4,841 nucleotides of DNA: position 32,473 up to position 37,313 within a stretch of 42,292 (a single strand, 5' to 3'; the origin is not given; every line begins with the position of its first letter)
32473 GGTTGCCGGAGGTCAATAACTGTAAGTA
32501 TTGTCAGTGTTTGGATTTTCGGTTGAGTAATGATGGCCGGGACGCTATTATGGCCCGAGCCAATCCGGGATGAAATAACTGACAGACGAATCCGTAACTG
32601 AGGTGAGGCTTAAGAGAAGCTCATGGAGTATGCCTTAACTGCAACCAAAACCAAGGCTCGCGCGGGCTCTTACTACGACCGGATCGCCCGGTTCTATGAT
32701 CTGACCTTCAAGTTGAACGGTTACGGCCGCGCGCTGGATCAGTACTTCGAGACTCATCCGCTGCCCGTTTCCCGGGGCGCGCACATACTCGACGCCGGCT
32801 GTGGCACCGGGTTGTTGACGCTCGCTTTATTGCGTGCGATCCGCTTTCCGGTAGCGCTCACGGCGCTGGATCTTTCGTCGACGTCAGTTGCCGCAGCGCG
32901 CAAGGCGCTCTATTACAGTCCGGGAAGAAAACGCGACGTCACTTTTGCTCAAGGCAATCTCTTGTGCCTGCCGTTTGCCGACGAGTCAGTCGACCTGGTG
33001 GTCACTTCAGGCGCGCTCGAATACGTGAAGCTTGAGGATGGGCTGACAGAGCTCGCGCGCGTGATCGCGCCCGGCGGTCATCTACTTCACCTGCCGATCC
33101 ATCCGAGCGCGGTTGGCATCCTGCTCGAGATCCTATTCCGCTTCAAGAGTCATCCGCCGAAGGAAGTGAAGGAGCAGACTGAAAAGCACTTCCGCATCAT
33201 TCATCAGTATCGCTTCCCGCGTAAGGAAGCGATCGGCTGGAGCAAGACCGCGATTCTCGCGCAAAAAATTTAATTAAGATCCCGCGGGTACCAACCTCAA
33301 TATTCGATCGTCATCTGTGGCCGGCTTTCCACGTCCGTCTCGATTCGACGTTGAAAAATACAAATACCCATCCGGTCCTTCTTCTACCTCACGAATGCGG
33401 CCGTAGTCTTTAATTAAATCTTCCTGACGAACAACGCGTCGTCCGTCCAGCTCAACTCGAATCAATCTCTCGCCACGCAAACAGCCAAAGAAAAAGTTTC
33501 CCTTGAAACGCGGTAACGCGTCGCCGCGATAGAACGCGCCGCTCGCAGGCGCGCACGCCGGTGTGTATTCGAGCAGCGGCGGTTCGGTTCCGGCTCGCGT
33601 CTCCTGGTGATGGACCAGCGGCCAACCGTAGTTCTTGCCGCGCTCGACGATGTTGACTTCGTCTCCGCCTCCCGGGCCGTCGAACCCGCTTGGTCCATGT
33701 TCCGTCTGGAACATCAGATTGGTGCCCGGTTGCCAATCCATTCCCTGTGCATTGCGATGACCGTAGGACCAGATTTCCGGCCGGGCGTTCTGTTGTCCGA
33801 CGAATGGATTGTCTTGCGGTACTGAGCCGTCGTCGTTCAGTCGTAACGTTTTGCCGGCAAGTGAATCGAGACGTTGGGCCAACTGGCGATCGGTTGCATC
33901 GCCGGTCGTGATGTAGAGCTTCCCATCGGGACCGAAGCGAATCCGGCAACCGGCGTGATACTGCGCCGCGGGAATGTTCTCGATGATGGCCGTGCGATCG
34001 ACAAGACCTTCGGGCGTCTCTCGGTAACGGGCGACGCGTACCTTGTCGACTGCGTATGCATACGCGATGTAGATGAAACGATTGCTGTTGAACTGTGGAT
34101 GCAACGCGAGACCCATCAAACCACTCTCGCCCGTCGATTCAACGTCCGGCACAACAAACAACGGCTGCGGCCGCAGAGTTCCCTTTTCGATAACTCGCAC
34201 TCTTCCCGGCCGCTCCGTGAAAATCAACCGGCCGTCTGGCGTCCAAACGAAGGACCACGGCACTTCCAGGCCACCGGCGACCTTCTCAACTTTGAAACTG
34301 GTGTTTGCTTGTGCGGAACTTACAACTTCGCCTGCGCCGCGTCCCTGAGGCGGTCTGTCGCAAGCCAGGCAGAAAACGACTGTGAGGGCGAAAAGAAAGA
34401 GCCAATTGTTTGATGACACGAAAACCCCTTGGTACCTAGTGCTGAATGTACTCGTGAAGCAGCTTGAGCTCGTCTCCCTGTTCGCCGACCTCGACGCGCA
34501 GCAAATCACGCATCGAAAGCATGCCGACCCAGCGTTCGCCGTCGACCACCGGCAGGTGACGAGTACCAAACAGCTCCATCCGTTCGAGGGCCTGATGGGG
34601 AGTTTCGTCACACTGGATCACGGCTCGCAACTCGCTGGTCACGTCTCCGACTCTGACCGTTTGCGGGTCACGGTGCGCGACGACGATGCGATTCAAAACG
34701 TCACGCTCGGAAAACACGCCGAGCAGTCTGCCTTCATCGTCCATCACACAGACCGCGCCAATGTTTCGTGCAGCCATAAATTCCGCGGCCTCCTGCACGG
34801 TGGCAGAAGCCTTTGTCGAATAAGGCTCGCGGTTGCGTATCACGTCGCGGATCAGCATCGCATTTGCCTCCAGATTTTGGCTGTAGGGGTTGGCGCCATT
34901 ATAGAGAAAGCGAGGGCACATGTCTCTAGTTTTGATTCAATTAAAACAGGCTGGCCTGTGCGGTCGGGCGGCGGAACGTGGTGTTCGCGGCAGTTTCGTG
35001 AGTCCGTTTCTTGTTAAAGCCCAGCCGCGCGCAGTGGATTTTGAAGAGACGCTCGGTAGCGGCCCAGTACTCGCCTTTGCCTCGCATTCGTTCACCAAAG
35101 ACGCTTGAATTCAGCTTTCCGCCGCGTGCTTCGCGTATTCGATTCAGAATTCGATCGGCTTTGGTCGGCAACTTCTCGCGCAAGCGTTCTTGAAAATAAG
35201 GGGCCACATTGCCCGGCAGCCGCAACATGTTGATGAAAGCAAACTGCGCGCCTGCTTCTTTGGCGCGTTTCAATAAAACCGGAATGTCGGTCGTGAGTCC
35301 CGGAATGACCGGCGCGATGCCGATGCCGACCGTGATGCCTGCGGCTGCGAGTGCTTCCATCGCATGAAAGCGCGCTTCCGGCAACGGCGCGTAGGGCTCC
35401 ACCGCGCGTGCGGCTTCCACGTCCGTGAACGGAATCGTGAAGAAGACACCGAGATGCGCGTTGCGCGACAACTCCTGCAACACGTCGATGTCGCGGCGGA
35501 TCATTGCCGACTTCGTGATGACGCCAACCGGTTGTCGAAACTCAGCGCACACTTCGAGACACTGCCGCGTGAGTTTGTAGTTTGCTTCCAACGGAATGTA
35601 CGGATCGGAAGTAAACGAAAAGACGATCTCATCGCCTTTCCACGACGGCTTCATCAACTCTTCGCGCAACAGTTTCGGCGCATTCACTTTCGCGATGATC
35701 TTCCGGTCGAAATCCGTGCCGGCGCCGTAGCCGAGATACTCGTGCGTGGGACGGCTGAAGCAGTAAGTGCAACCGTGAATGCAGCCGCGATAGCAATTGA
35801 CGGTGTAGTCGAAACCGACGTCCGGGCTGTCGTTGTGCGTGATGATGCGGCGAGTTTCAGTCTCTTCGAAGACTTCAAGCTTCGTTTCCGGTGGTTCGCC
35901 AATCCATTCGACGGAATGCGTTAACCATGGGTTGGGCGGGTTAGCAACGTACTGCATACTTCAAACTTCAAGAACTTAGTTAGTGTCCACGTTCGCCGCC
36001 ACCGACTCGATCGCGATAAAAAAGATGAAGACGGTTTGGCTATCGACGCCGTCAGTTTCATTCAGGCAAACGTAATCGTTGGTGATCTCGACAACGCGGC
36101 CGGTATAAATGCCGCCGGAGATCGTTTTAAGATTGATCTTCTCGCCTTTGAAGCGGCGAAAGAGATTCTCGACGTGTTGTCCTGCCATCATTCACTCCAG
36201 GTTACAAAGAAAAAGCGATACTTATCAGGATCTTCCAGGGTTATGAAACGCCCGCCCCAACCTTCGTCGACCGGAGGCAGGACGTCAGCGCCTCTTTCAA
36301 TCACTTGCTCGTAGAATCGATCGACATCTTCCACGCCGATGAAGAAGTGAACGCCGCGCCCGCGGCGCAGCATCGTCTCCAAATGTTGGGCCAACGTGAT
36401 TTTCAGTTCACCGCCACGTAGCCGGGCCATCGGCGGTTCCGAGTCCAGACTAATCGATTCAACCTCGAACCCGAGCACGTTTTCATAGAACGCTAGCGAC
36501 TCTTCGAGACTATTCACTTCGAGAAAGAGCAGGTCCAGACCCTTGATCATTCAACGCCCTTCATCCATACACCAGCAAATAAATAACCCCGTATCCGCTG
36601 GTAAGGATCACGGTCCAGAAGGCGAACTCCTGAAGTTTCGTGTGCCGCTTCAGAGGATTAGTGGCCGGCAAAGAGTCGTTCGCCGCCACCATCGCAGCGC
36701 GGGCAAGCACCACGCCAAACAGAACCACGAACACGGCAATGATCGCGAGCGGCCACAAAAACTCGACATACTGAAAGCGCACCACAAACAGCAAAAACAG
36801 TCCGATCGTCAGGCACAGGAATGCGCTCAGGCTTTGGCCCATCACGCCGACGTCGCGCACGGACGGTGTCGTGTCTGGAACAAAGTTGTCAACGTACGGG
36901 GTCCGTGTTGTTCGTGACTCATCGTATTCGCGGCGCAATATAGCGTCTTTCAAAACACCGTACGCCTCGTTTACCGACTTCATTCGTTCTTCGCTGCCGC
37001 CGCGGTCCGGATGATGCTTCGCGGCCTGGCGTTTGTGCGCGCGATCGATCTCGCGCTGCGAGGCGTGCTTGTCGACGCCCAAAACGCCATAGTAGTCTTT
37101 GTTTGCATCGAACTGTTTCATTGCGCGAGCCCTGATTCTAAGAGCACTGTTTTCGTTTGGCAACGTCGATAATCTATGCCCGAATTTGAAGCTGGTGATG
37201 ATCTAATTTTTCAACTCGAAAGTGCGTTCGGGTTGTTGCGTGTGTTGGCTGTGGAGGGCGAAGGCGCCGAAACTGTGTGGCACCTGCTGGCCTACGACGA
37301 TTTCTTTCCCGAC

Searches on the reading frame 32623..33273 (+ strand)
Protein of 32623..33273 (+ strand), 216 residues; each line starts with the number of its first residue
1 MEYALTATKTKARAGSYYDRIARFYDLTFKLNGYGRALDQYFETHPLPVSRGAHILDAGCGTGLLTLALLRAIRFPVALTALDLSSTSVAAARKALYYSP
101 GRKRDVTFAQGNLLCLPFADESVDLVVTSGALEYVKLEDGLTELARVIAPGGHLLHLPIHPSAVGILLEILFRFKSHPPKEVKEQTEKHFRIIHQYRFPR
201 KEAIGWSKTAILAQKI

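Call 102: search_protein_families(library=pfam, proteins=[window:32623-33273:+], max_evalue=0.0001)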
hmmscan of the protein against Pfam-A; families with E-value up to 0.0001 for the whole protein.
window:32623-33273:+ (216 aa): 7 families
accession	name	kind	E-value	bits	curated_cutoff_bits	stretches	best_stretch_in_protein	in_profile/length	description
PF13649.12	Methyltransf_25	-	1.1e-18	68.1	27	1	55-152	1-97/97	Methyltransferase domain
PF08241.18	Methyltransf_11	-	2.4e-18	67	21.2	1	56-155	1-94/95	Methyltransferase domain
PF08242.18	Methyltransf_12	-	6.6e-13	49.7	30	1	56-154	1-98/98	Methyltransferase domain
PF13847.12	Methyltransf_31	-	6.7e-13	49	27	1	51-155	3-108/145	Methyltransferase domain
PF01209.24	Ubie_methyltran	-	2.7e-12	47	20.1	1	18-157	13-152/233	ubiE/COQ5 methyltransferase family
PF13489.12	Methyltransf_23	-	4.4e-07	30.2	27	1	50-156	21-116/164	Methyltransferase domain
PF05175.20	MTS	-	3.7e-05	23.9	23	1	47-128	27-104/170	Methyltransferase small domain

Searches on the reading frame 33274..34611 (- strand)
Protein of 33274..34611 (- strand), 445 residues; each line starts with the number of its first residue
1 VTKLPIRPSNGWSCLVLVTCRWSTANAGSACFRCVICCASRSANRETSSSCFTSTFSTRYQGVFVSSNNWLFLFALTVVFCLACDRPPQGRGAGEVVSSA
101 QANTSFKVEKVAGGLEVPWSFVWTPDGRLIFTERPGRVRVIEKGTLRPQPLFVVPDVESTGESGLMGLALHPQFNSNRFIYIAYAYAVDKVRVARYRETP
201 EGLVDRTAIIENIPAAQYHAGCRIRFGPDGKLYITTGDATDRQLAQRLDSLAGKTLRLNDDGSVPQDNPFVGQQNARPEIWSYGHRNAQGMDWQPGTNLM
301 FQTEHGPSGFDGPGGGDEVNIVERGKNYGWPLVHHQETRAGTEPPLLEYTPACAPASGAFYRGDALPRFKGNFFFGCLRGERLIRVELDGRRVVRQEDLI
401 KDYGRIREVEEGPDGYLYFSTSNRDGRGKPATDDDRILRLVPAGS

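Call 102: search_protein_families(library=pfam, proteins=[window:33274-34611:-], max_evalue=0.0001)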
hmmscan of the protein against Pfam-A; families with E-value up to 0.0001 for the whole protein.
window:33274-34611:- (445 aa): 1 family
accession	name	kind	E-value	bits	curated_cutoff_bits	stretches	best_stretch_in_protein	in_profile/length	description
PF07995.17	GSDH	-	3.5e-104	349.1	25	1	115-427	1-329/332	Glucose / Sorbosone dehydrogenase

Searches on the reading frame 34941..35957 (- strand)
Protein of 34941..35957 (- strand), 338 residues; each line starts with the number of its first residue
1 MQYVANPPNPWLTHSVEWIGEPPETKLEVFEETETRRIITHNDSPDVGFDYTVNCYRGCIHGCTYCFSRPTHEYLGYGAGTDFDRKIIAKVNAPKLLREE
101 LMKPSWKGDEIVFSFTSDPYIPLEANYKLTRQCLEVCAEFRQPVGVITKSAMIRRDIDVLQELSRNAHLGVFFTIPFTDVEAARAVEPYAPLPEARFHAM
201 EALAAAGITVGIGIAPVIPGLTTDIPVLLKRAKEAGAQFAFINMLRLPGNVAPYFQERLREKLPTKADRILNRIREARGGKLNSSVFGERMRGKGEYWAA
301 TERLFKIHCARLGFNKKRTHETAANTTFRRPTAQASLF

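Call 102: search_protein_families(library=pfam, proteins=[window:34941-35957:-], max_evalue=0.0001)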
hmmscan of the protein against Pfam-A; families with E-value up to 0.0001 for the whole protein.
window:34941-35957:- (338 aa): 1 family
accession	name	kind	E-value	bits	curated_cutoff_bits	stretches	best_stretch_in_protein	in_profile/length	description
PF04055.27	Radical_SAM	-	2.4e-08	34.8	29.5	1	53-224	1-157/166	Radical SAM superfamily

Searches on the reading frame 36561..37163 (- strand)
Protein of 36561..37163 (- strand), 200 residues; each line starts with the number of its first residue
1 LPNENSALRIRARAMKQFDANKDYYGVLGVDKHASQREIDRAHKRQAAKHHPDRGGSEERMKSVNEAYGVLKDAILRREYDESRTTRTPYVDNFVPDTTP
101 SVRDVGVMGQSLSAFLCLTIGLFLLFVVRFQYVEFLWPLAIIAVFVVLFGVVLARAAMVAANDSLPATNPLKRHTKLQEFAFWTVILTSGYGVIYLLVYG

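Call 102: search_protein_families(library=pfam, proteins=[window:36561-37163:-], max_evalue=0.0001)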
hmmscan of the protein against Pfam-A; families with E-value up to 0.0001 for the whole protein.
window:36561-37163:- (200 aa): 1 family
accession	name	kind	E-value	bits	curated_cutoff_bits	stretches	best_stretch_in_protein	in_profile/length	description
PF00226.36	DnaJ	-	7.1e-17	61.7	27.8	1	23-81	1-63/63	DnaJ domain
